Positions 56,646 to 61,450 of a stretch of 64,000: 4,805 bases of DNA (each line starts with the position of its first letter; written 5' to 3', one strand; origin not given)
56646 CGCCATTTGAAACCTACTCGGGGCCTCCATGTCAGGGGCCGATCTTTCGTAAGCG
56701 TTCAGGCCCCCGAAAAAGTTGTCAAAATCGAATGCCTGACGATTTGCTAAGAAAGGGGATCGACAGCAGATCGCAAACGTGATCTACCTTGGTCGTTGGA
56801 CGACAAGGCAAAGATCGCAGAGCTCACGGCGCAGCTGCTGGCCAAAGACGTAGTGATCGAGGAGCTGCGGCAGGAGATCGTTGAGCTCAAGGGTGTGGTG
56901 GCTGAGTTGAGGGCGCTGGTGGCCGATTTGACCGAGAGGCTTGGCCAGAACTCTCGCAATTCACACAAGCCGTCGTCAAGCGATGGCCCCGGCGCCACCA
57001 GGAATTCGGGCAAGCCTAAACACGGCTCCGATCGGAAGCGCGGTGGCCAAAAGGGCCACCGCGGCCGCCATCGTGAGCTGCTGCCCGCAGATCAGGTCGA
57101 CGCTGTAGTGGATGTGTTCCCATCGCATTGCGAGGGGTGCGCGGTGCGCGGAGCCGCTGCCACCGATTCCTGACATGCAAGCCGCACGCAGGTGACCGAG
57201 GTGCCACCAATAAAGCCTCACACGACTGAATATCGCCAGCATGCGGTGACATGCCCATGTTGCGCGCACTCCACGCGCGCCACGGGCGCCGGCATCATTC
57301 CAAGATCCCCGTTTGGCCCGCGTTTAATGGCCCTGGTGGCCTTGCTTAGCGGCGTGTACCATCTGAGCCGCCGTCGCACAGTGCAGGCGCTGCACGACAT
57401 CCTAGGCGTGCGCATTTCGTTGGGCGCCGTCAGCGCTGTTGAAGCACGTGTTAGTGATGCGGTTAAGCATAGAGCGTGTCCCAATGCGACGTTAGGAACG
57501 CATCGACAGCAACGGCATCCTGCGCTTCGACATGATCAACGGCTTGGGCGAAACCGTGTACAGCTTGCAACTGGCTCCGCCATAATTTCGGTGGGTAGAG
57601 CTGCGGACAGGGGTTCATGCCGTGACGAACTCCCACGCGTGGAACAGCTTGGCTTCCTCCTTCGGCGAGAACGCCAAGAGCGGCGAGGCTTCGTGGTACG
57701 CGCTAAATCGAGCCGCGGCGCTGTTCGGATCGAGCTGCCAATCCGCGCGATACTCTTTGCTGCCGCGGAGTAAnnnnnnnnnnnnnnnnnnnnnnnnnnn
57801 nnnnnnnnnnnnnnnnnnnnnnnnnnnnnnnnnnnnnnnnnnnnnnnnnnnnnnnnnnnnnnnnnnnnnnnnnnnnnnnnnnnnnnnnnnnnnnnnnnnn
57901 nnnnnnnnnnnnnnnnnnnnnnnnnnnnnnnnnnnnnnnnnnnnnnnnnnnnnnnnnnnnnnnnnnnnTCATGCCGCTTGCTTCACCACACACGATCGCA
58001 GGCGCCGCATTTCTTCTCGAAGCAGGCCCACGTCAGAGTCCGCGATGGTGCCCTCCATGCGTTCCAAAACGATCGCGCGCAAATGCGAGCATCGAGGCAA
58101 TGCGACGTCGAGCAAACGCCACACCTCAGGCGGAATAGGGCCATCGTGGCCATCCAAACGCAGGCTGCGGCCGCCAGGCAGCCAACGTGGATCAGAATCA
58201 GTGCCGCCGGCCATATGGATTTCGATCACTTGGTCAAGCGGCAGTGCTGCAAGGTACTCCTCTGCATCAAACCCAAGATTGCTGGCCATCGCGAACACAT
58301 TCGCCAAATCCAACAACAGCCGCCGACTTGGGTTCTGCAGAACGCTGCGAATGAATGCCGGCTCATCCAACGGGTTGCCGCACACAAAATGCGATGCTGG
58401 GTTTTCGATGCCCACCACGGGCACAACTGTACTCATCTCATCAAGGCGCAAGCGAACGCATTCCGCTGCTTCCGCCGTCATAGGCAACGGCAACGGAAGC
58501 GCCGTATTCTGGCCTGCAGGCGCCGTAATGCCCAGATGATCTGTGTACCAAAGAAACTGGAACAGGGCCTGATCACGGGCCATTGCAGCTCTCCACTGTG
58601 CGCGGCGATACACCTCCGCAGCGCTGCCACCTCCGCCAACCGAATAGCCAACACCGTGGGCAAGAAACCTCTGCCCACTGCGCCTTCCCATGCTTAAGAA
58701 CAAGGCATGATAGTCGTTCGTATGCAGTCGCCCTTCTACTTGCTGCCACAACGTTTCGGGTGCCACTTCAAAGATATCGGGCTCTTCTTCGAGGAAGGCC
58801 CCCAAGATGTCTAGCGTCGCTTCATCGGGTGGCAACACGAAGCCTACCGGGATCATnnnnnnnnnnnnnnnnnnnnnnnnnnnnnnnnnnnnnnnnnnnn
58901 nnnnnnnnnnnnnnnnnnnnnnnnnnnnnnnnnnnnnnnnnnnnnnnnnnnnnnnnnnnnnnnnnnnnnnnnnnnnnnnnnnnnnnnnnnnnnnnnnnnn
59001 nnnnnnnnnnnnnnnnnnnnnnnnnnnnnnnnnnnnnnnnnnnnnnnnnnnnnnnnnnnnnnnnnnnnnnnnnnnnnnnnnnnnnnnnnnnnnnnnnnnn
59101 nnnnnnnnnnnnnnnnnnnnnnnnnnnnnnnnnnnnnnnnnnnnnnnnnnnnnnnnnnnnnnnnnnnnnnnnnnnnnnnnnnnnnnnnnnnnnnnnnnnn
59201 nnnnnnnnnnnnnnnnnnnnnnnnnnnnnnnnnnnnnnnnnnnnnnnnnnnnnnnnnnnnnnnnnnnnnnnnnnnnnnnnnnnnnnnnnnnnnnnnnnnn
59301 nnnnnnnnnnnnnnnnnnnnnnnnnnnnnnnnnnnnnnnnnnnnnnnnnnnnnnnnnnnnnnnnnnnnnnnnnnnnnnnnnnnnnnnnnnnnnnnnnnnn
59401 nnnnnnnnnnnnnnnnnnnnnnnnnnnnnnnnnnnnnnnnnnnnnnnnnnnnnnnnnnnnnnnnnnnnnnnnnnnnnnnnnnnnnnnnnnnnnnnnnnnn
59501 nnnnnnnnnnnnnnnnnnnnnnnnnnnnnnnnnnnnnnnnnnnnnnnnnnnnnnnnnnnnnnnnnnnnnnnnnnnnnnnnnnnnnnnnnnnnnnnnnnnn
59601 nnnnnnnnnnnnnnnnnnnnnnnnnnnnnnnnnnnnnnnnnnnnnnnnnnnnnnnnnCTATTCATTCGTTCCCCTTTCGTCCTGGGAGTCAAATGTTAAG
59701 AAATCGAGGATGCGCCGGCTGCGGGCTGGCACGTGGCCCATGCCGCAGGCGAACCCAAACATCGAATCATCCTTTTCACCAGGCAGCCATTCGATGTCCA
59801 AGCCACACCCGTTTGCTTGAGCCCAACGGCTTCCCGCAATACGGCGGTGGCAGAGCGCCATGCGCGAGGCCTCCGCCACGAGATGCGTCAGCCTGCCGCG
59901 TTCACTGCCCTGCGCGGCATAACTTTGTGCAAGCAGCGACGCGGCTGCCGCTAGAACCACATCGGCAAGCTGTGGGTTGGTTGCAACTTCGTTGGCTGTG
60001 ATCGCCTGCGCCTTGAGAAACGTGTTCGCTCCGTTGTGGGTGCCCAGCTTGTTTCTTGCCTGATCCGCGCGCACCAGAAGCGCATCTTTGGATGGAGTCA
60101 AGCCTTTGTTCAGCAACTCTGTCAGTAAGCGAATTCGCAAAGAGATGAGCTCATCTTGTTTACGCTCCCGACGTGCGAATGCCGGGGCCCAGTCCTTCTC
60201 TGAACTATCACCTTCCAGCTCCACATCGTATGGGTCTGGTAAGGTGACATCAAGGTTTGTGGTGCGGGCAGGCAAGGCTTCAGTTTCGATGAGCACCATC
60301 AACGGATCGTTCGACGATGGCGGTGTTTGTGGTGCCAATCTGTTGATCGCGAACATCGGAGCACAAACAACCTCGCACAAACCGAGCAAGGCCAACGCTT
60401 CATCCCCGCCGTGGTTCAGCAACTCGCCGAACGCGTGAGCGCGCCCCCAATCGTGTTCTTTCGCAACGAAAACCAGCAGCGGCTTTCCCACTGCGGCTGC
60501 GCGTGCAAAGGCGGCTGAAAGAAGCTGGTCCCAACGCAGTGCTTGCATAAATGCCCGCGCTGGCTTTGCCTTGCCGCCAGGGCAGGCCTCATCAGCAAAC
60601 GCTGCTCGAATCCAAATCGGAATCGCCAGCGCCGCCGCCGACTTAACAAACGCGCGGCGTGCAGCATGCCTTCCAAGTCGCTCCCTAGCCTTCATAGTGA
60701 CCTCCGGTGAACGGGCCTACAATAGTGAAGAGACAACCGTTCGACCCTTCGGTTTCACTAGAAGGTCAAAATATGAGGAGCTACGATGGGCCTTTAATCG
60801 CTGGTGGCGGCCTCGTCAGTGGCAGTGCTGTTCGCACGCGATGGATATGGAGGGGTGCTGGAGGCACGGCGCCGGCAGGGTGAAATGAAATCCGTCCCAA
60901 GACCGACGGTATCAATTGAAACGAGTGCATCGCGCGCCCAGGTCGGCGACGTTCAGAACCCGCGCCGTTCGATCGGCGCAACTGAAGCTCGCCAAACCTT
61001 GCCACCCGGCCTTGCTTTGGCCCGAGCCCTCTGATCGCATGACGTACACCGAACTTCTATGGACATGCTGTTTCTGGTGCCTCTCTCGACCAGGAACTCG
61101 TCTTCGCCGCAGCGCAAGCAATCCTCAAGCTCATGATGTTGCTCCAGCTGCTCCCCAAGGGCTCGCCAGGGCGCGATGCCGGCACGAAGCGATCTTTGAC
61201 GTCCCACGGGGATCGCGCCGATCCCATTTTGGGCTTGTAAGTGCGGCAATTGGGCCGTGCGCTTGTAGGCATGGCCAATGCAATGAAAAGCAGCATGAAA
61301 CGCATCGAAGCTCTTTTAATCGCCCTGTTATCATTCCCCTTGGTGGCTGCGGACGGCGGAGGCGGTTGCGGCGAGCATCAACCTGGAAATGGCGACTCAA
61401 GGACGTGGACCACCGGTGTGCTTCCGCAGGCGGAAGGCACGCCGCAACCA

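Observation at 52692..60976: Two ~105-bp direct repeats bracket an ~8-kb segment carrying low-GC FG-GAP genes, an IS66 remnant and the MNIO cluster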

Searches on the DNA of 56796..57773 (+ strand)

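Call 60: search_dna_similar(query=window:56796-57773:+, collection=plasmids, mode=distant, max_rows=8)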
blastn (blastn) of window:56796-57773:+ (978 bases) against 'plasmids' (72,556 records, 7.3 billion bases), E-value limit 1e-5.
No match.

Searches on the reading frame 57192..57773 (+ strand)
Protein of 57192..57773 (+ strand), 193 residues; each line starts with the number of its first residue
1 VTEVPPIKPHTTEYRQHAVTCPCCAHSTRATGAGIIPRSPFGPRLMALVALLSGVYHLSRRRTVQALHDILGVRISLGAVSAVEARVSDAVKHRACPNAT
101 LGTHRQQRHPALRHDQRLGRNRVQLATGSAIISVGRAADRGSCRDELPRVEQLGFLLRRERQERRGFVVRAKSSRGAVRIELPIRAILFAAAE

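Call 10: search_protein_families(library=pfam, proteins=[window:57192-57773:+], max_evalue=0.01)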
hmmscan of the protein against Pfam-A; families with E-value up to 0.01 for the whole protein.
window:57192-57773:+ (193 aa): 1 family
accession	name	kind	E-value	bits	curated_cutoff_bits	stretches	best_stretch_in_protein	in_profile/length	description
PF13005.12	zf-IS66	-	0.0037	18.1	27.3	1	3-24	24-45/46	zinc-finger binding domain of transposase IS66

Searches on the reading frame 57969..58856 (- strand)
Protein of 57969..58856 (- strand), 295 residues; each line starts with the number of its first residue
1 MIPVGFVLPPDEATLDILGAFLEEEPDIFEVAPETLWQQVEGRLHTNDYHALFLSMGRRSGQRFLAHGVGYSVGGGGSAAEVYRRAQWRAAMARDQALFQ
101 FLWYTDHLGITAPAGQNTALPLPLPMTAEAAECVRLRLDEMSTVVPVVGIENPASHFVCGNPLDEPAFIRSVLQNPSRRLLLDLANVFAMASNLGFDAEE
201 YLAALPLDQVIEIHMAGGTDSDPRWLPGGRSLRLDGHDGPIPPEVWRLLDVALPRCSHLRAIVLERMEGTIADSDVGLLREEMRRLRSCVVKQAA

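Call 14: search_protein_families(library=ncbifam, proteins=[window:57969-58856:-], max_evalue=0.01)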
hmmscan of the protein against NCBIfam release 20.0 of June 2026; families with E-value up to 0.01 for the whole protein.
window:57969-58856:- (295 aa): 4 families
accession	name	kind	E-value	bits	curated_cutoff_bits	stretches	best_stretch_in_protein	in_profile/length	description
NF050167.1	MNIO_BufB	equivalog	1.9e-28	99.5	310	1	65-263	51-242/262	MNIO family bufferin maturase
NF003818.2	PRK05409.1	equivalog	3.7e-28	98.8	360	1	23-266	20-243/264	HvfB family MNIO-type RiPP peptide maturase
NF050165.1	MNIO_ChrH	equivalog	1.1e-27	97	600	1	60-273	55-264/363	MNIO family chryseobactin maturase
NF050151.1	RiPP_MNIO_ApyH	equivalog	1.2e-14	54.2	400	1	129-290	128-280/283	multinuclear non-heme iron-dependent oxidative enzyme ApyH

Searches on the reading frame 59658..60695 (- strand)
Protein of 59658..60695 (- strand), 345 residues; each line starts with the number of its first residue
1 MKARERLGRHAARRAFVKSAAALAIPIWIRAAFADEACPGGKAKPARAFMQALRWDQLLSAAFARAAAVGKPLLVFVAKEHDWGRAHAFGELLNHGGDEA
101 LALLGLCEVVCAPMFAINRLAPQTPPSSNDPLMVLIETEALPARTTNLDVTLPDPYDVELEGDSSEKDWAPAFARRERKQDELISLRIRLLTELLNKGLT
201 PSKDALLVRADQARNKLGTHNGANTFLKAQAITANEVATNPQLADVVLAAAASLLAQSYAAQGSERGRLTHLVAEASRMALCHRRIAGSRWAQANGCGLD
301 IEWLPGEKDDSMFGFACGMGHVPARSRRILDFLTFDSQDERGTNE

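Call 10: search_protein_families(library=pfam, proteins=[window:59658-60695:-], max_evalue=0.01)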
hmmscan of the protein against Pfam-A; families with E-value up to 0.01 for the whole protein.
window:59658-60695:- (345 aa): 0 families

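Call 14: search_protein_families(library=ncbifam, proteins=[window:59658-60695:-], max_evalue=0.01)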
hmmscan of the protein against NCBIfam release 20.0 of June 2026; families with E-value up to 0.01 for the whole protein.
window:59658-60695:- (345 aa): 0 families

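Call 45: find_homologous_proteins(query=window:59658-60695:-, max_evalue=0.001)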
Query window:59658-60695:- (345 aa): 67 proteins with E <= 0.001 among 8000 candidates.
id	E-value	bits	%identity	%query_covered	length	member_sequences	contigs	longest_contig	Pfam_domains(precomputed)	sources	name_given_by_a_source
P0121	7.6e-226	766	100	100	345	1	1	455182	-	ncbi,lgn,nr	ncbi:MAG: hypothetical protein SF187_07380 [Deltaproteobacteria bacterium]|nr:hypothetical protein [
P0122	5.3e-58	215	43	94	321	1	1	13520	-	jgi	jgi:hypothetical protein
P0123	1.7e-57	213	41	95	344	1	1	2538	-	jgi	jgi:hypothetical protein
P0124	9.3e-54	201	39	94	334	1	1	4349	-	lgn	-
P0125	9.0e-52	194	38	94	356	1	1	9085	-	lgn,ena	-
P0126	6.2e-49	185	39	92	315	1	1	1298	-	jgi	-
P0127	1.7e-47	180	39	92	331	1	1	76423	-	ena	-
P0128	1.3e-46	177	41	95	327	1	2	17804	-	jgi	jgi:hypothetical protein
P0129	3.7e-46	176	39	90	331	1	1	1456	-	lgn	-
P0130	7.4e-43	165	38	92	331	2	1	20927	-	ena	-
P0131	2.8e-41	160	40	93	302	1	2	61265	-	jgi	jgi:hypothetical protein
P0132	3.0e-41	160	40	94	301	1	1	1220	-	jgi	jgi:hypothetical protein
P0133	3.9e-41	159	36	97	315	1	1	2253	-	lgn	-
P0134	1.1e-40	158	37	93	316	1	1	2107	-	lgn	-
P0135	7.9e-37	145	35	93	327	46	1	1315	-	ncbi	-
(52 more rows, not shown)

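Call 46: find_encoding_contigs(protein=P0122, flank=6000, max_places=2)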
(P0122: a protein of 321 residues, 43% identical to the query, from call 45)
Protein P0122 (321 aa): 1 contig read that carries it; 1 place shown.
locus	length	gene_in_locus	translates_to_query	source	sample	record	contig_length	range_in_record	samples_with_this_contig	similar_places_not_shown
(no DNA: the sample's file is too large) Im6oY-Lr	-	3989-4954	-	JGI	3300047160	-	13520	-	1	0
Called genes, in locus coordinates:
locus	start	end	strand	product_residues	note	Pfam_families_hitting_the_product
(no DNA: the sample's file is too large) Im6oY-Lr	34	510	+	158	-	-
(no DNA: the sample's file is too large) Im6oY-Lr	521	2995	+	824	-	PF01839:FG-GAP (faint), PF13517:FG-GAP_3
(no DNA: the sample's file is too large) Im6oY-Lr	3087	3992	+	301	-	-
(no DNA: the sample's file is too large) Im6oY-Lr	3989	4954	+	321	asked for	-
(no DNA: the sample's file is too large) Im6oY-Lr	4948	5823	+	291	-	PF05114:MbnB_TglH_ChrH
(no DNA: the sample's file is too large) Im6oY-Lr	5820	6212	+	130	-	-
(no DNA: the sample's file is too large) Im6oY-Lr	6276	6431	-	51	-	-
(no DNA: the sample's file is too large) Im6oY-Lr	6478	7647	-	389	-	PF25919:BSH_CusB (faint), PF25917:BSH_RND, PF25973:BSH_CzcB, PF25954:Beta-barrel_RND_2 (weak)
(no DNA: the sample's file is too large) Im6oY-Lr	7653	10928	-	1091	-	PF00873:ACR_tran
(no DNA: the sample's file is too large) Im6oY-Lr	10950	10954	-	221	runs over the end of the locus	PF00440:TetR_N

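Call 47: find_encoding_contigs(protein=P0127, flank=6000, max_places=2)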
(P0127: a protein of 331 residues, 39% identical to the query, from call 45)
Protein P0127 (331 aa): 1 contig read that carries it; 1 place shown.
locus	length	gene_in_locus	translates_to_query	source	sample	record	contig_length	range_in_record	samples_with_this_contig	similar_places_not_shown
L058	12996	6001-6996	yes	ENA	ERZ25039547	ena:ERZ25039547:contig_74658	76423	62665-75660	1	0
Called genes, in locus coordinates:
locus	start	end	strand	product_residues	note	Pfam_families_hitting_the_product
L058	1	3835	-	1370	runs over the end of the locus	PF00668:Condensation, PF00501:AMP-binding, PF13193:AMP-binding_C, PF00550:PP-binding, PF00975:Thioesterase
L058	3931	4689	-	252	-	PF01925:TauE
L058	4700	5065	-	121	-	PF00462:Glutaredoxin (weak), PF03960:ArsC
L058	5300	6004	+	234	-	-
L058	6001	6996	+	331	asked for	-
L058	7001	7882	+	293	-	PF05114:MbnB_TglH_ChrH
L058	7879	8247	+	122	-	-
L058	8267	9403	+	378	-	PF00005:ABC_tran, PF13304:AAA_21 (faint)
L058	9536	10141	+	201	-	PF04069:OpuAC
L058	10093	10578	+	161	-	PF00528:BPD_transp_1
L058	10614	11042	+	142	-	PF01180:DHO_dh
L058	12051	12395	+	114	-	-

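Call 53: find_encoding_contigs(protein=P0128, flank=7000, max_places=2)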
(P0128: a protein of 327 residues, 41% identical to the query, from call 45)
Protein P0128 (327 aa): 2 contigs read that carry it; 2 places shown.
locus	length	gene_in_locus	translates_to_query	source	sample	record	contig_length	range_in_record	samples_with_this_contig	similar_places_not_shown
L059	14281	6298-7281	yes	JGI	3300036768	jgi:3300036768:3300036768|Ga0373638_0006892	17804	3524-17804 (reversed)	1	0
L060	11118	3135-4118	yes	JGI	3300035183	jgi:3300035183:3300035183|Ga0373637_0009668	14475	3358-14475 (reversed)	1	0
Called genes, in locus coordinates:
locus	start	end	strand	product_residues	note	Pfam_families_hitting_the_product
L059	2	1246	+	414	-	?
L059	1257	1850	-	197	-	PF01949:Endo_dU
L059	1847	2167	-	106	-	-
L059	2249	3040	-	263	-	PF09414:RNA_ligase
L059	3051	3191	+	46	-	-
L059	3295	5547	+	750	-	PF00999:Na_H_Exchanger, PF00582:Usp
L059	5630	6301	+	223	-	-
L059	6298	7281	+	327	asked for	-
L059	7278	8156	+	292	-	PF05114:MbnB_TglH_ChrH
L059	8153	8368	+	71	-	-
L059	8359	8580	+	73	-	-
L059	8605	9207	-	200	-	PF05685:Uma2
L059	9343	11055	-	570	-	PF13620:CarboxypepD_reg (faint)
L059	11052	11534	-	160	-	-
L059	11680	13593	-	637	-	PF00498:FHA, PF16697:Yop-YscD_cpl, PF01590:GAF, PF13185:GAF_2, PF13492:GAF_3, PF00158:Sigma54_activat, PF14532:Sigma54_activ_2, PF07728:AAA_5, +2 more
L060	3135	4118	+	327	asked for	-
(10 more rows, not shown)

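Call 54: find_encoding_contigs(protein=P0131, flank=7000, max_places=2)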
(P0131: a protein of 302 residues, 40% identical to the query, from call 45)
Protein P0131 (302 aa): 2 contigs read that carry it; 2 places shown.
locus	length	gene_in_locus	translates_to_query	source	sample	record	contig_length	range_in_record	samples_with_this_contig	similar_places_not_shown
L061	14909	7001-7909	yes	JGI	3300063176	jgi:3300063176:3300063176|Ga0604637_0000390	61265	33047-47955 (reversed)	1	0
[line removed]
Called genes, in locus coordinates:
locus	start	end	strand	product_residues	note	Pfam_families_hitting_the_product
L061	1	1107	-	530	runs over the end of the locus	-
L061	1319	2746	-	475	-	PF01082:Cu2_monooxygen (weak), PF03712:Cu2_monoox_C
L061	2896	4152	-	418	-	PF01547:SBP_bac_1, PF13416:SBP_bac_8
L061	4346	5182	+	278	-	-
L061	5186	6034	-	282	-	PF13509:S1_2, PF00575:S1 (faint), PF17783:WHD_CvfB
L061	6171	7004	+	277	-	-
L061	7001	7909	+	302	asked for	-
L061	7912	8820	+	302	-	PF05114:MbnB_TglH_ChrH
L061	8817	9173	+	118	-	-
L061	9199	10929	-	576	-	PF00390:malic, PF03949:Malic_M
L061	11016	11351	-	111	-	-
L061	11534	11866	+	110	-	PF03779:SPW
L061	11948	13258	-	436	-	PF00999:Na_H_Exchanger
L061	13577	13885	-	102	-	-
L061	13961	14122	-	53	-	-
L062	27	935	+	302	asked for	-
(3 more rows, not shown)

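Call 65: list_cluster_members(proteins=[P0121, P0188])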
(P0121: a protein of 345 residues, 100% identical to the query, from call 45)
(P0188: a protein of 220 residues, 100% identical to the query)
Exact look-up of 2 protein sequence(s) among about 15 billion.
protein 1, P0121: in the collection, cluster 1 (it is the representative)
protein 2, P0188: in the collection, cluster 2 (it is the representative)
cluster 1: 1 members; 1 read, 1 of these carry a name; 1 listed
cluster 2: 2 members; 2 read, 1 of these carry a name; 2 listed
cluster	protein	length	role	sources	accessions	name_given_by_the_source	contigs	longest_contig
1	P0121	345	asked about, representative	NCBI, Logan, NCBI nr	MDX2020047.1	MAG: hypothetical protein SF187_07380 [Deltaproteobacteria bacterium] | hypothetical protein [Deltaproteobacteria bacterium]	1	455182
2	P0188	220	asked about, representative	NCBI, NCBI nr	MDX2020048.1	MAG: hypothetical protein SF187_07385 [Deltaproteobacteria bacterium] | hypothetical protein [Deltaproteobacteria bacterium]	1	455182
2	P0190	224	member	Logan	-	-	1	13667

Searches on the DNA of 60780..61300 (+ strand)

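Call 8: search_rna_families(source=window, start=60780, end=61300, threshold=evalue, max_evalue=10, show_alignments=3)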
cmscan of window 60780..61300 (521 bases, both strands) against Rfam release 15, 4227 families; matches with E-value up to 10: 1.
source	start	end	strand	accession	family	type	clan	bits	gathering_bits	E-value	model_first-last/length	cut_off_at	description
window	61082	61133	-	RF01553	TB9Cs1H3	Gene; snRNA; snoRNA; HACA-box;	-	15.3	35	1.6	1-65/65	no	Trypanosomatid snoRNA TB9Cs1H3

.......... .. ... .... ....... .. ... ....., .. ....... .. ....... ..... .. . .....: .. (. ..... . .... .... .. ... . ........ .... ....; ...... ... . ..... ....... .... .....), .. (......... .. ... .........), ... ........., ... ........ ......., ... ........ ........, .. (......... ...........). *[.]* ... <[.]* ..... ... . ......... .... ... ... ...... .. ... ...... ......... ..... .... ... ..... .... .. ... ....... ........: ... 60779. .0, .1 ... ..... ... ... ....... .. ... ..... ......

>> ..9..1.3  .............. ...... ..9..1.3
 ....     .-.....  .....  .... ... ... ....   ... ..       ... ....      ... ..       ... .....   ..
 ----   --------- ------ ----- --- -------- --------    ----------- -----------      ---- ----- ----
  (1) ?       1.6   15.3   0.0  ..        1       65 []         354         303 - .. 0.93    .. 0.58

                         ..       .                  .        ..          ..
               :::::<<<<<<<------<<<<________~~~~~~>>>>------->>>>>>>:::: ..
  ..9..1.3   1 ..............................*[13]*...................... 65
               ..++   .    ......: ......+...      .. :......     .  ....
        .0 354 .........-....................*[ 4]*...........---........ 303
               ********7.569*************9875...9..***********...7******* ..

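Call 36: search_dna_similar(query=window:60860-60990:+, collection=phages, mode=distant, max_evalue=1)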
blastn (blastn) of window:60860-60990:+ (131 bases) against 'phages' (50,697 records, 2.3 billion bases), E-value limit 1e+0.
Records with a match: 1; places in all: 1; records where one place covers at least 80% of the query: 0.
Best place of each record, by identity: 80-90% 1.
By first word of the organism name: Bacteriophage 1.
By host as written in the record: - 1.
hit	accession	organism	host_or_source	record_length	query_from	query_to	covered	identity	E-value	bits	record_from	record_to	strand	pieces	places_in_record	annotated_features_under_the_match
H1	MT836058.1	Bacteriophage sp.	human fecal samples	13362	77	110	26%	85.3%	4e-1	40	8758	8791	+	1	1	record has no annotation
